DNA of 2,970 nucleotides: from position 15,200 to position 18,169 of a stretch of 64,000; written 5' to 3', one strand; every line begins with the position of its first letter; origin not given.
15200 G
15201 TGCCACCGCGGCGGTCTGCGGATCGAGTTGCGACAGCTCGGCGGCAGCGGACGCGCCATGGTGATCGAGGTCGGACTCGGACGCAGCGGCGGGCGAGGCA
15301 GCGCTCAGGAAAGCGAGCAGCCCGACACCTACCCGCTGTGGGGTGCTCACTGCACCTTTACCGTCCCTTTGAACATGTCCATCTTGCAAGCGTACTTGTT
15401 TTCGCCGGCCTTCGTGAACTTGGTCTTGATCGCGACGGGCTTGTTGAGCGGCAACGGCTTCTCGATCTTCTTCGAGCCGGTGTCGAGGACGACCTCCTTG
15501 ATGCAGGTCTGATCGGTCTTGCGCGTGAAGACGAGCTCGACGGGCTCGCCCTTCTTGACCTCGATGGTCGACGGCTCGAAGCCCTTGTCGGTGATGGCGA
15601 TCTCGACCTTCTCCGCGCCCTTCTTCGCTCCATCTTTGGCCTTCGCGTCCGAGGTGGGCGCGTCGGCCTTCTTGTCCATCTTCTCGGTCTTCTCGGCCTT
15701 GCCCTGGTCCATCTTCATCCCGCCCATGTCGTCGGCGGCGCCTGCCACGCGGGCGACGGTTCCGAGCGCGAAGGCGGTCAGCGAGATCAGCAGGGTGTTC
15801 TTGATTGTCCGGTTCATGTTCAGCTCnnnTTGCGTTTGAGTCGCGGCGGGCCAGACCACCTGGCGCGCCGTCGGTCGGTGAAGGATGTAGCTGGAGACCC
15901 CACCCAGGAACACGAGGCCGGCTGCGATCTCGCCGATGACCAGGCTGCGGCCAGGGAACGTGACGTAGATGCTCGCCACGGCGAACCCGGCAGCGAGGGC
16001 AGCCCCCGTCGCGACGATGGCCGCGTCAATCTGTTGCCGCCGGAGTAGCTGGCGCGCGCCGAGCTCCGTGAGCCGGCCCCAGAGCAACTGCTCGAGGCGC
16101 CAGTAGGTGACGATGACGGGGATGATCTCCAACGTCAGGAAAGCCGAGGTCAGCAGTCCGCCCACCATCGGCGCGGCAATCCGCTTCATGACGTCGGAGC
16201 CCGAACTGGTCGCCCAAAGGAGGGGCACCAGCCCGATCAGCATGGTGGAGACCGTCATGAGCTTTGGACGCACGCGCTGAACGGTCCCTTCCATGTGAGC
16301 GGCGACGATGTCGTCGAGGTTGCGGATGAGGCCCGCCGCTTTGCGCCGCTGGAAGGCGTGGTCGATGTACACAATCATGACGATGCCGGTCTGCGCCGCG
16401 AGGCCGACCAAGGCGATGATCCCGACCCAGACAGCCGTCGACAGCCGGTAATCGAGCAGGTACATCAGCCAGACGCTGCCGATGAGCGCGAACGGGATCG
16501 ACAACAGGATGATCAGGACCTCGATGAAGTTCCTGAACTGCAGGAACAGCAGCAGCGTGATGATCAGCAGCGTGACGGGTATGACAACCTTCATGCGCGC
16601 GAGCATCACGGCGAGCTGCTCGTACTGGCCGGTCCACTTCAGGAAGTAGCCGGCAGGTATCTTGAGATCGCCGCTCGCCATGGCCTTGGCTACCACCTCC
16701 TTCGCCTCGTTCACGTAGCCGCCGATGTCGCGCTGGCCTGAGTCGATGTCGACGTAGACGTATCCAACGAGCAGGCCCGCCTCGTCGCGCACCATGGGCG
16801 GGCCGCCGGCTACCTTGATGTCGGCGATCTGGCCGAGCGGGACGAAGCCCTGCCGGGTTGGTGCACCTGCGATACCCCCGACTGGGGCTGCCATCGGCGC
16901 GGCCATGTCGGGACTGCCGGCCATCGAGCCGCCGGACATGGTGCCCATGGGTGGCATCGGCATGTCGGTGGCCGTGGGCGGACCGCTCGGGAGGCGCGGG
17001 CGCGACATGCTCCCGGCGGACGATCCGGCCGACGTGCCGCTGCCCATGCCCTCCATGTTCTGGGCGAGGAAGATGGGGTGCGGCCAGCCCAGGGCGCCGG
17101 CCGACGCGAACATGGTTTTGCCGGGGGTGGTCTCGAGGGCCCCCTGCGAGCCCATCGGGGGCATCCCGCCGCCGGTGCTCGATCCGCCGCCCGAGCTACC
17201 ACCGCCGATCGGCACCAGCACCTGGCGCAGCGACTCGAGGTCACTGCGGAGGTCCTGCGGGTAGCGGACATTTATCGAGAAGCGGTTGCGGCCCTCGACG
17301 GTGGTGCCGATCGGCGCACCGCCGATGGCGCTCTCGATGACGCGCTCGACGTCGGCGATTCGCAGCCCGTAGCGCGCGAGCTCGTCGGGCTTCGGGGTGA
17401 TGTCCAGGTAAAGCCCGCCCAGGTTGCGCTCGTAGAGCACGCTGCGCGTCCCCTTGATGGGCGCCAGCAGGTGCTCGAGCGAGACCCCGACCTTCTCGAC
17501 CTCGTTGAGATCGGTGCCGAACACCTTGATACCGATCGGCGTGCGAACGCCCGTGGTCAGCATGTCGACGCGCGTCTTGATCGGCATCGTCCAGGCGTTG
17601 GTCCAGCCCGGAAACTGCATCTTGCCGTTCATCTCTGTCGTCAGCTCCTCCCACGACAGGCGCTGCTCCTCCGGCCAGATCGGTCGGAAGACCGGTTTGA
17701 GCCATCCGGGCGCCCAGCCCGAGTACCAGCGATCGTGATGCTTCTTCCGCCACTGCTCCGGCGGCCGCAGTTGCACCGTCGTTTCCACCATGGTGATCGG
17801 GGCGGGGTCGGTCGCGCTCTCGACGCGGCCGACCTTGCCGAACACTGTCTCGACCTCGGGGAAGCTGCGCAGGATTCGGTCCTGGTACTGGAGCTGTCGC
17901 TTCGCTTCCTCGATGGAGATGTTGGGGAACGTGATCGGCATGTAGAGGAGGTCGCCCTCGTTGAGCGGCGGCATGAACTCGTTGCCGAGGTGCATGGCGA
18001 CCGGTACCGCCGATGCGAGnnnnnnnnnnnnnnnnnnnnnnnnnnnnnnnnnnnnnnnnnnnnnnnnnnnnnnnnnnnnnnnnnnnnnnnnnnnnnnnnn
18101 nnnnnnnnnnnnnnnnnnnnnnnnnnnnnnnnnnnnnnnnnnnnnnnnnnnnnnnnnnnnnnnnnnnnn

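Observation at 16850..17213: CusA-type RND pump with a ~118-aa Met/Gly/Ser-rich insertion in the periplasmic domain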

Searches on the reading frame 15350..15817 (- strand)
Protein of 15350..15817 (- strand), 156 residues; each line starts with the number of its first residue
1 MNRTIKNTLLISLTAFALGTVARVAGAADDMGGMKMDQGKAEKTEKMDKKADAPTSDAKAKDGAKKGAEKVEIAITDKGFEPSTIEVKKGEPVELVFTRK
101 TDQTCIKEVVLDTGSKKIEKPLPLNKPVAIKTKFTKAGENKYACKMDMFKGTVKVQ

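Call 9: search_protein_families(library=pfam, proteins=[window:15350-15817:-])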
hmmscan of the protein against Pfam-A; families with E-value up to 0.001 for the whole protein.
window:15350-15817:- (156 aa): 1 family
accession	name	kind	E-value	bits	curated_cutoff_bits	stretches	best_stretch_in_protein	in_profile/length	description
PF13473.12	Cupredoxin_1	-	1.4e-14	54.4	27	1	61-153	13-102/104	Cupredoxin-like domain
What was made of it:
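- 15347..15817 (-): Cupredoxin-like periplasmic protein, 156 aa, with a Met-rich N-terminal region (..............KMDKK). Pfam Cupredoxin_1 (call 9).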

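Call 56: search_protein_families(library=ncbifam, proteins=[window:15350-15817:-])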
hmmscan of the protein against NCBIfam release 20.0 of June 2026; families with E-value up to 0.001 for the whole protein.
window:15350-15817:- (156 aa): 1 family
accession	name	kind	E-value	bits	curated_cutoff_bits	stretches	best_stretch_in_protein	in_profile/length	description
NF051440.1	CuResCopIPSEAE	equivalog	0.00017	21.4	280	1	63-100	35-72/180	copper-resistant cuproprotein CopI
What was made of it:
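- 15347..15817 (-): Faint CopI hit (call 56).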

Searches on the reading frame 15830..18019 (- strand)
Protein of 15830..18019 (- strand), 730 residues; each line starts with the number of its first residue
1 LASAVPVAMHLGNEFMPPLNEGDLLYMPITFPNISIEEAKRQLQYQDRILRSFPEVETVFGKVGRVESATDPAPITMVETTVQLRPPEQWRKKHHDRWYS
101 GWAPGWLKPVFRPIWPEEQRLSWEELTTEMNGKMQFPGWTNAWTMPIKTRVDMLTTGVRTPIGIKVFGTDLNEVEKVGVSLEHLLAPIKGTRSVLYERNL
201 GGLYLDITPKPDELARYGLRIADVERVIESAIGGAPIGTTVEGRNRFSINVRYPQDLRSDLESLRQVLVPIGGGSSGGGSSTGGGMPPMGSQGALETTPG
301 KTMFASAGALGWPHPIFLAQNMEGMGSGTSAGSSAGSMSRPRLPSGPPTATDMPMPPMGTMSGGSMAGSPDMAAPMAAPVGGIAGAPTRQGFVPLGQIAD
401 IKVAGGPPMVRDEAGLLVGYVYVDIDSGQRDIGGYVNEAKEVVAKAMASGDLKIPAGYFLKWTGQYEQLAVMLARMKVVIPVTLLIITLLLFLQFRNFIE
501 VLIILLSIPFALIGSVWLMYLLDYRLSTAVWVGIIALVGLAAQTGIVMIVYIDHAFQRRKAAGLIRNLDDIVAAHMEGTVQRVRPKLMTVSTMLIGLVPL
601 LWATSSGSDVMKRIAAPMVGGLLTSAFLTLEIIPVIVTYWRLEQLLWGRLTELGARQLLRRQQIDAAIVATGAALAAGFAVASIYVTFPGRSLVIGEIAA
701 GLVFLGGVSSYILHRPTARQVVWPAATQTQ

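Call 67: predict_structure(alignment_id=A3)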
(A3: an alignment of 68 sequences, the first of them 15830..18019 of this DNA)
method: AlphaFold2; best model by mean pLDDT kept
length: 730 residues; sequences in the alignment: 68
mean_pLDDT: 70.8   pTM: 0.55
mean pLDDT of the five models: 70.8, 70.6, 70.1, 68.9, 67.5
residues with pLDDT >= 90: 142; 70-90: 290; 50-70: 139; < 50: 159
segments of 3 or more residues with pLDDT < 50: 1-18, 67-73, 143-159, 241-246, 280-312, 314-342, 348-356, 358-369, 371-385, 728-730
pLDDT, mean of each block of 10 residues (from residue 1): 42 42 67 68 87 93 62 59 88 89 90 89 84 67 44 39 84 88 91 69 71 88 80 58 48 59 83 57 46 37 38 40 38 36 45 40 41 43 50 89 64 79 74 85 96 94 71 71 78 82 75 65 56 65 76 88 89 84 76 80 62 69 76 84 93 95 94 88 83 93 95 94 69
secondary structure, 60 per line:
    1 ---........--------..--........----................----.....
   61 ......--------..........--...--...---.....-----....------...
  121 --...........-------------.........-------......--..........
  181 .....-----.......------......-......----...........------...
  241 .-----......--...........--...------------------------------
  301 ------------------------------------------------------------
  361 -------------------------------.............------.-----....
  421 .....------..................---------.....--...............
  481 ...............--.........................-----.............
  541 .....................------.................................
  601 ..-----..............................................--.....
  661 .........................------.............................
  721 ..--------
elements in order (helices of 4 or more, strands of 3 or more residues): H4-11 E24-31 H36-51 E56-66 E75-84 E92-94 H98-102 H108-111 E118-120 H123-133 H147-155 E163-168 H171-185 E191-197 E204-209 H211-216 H221-231 E238-241 E247-252 H255-265 E268-270 E392-394 H395-398 E399-404 E417-425 H432-449 E459-463 H466-495 H498-522 H528-561 H568-602 H608-653 H656-685 H692-722
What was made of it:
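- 15830..16069 (-): C-terminal extension, aa 1190-1269, with two extra hydrophobic helices (aa 1195-1224 and 1231-1261; putative TM13/TM14). AF2 helices with pLDDT 83-95 (call 67).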

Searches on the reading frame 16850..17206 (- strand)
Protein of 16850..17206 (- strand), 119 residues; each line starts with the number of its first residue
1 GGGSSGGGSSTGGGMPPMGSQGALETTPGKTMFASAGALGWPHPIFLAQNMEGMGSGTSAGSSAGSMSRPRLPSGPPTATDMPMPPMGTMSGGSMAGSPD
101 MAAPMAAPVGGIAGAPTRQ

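Call 26: find_homologous_proteins(query=A2, max_evalue=0.001)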
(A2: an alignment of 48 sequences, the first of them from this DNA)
Query A2 (48 sequences) (119 aa, profile of the alignment): 1 proteins with E <= 0.001 among 8000 candidates.
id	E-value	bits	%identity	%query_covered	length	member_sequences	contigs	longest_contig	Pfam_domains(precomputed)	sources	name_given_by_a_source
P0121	7.6e-23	99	61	66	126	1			-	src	-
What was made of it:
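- Tried and rejected: Word-indexed search with the insert profile (call 26).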

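Call 37: search_protein_representatives(alignment_id=A2)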
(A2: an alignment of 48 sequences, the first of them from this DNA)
Query: 48 sequences, 117 profile positions. Proteins with E-value up to 0.001 (for the whole library): 12; up to 1e-10: 8; up to 1e-30: 0. The best 12 are listed.
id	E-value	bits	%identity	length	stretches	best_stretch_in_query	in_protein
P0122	7.3e-25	103.4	-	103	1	14-109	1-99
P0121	2.4e-23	98.5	-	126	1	2-95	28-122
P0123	3.3e-21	91.6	-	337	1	23-105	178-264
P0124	3.3e-19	85.2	-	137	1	20-114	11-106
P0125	5.6e-17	78.0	-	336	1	8-80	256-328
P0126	3.8e-14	68.8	-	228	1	2-71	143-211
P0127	3.5e-13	65.8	-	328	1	6-59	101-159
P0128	3.8e-11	59.2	-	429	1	14-117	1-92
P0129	1.8e-08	50.6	-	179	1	39-116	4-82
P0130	2.6e-07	46.8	-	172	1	4-79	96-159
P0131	7.4e-05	38.9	-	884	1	3-109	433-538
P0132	5.1e-04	36.2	-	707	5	12-28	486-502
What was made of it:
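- Closest known: His/Met-rich disordered N-terminal domain of the outer-membrane copper channel PcoB. Different: No sequence homology was found (call 37).
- Closest known: Met-rich domains of multicopper oxidases. Different: No homology was detected by the exhaustive profile search (call 37).
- Tried and rejected: It was uninformative and I replaced it with the exhaustive HMM search (call 37).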
